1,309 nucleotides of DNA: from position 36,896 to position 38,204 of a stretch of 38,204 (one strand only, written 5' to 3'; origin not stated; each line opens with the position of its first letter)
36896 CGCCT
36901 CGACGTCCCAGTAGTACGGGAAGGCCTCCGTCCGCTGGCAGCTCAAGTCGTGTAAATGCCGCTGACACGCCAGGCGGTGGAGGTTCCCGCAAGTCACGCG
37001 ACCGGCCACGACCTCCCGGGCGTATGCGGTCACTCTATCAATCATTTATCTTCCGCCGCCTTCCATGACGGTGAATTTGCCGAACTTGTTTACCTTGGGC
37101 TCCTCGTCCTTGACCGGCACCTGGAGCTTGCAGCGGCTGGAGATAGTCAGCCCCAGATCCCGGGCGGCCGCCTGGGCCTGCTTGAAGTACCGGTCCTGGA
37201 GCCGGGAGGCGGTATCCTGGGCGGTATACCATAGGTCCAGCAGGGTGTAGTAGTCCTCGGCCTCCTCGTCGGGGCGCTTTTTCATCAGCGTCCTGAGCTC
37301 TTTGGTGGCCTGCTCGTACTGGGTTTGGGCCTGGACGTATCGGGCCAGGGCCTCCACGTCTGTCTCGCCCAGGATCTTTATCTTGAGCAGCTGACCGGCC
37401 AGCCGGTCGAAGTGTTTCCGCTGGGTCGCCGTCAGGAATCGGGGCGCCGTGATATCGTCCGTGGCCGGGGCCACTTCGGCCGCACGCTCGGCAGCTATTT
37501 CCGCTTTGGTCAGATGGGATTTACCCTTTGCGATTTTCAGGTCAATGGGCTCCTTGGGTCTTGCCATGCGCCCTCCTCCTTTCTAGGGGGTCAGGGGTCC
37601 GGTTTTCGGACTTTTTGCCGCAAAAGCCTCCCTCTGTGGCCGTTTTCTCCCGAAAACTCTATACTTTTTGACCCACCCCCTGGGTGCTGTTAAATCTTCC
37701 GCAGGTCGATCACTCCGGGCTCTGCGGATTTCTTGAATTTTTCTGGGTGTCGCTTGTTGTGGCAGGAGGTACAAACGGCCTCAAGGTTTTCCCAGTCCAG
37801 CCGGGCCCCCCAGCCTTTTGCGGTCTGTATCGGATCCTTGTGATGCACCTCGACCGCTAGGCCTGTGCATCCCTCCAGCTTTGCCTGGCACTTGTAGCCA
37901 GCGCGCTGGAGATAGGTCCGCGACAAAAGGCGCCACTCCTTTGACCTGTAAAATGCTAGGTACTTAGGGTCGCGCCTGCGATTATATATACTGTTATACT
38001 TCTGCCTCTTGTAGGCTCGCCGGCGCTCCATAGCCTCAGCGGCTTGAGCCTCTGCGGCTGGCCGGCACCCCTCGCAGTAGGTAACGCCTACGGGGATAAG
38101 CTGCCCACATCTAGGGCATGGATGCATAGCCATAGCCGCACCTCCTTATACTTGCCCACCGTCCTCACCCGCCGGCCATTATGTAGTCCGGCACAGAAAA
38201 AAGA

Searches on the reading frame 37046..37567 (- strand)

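Call 6: search_protein_families(library=phrogs, proteins=[window:37046-37567:-], max_evalue=0.01)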
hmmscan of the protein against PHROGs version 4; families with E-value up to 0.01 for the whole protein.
window:37046-37567:- (173 aa): 1 family
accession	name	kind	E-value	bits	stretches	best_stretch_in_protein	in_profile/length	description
phrog_83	-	head and packaging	1.8e-30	107.2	1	1-165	42-198/246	terminase small subunit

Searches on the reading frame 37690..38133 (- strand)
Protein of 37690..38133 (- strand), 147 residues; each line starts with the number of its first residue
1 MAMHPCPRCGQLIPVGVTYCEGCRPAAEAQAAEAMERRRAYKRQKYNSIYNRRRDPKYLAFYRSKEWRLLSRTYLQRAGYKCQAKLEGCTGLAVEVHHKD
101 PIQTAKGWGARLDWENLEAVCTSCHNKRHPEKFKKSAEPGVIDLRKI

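Call 6: search_protein_families(library=phrogs, proteins=[window:37690-38133:-], max_evalue=0.01)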
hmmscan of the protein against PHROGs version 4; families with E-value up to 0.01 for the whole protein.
window:37690-38133:- (147 aa): 17 families
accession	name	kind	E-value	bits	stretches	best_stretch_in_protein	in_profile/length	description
phrog_144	-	DNA, RNA and nucleotide metabolism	1.4e-25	91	1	1-136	20-140/175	HNH endonuclease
phrog_4581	-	head and packaging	3.2e-17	64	1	34-136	21-116/395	terminase small subunit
phrog_119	-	DNA, RNA and nucleotide metabolism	2.7e-16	60.4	1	38-137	163-263/443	HNH endonuclease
phrog_589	-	DNA, RNA and nucleotide metabolism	8.3e-12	46.2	1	44-128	56-138/179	HNH endonuclease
phrog_5956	-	DNA, RNA and nucleotide metabolism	1.3e-10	42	1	51-138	31-117/138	HNH endonuclease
phrog_333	-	DNA, RNA and nucleotide metabolism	2.5e-10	41.6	1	64-128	18-78/138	HNH endonuclease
phrog_2323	-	DNA, RNA and nucleotide metabolism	4.5e-07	30.8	1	62-129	19-84/113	HNH endonuclease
phrog_25061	-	DNA, RNA and nucleotide metabolism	7.9e-06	27.5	1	43-135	102-192/219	HNH endonuclease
phrog_8446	-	DNA, RNA and nucleotide metabolism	2.2e-05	25.2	1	62-127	123-194/211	HNH endonuclease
phrog_338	-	DNA, RNA and nucleotide metabolism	2.2e-05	25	1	45-134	175-265/340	HNH endonuclease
phrog_8048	-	DNA, RNA and nucleotide metabolism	9.7e-05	22.7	1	63-137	160-235/273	HNH endonuclease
phrog_1271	-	DNA, RNA and nucleotide metabolism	0.00018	22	1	4-132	213-319/361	HNH endonuclease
phrog_5200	-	DNA, RNA and nucleotide metabolism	0.0016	19.4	1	63-134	24-90/154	HNH endonuclease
phrog_3106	-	DNA, RNA and nucleotide metabolism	0.0051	17.6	1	31-134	123-226/252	HNH endonuclease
phrog_2255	-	DNA, RNA and nucleotide metabolism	0.0057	17.1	0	3-141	53-181/211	HNH endonuclease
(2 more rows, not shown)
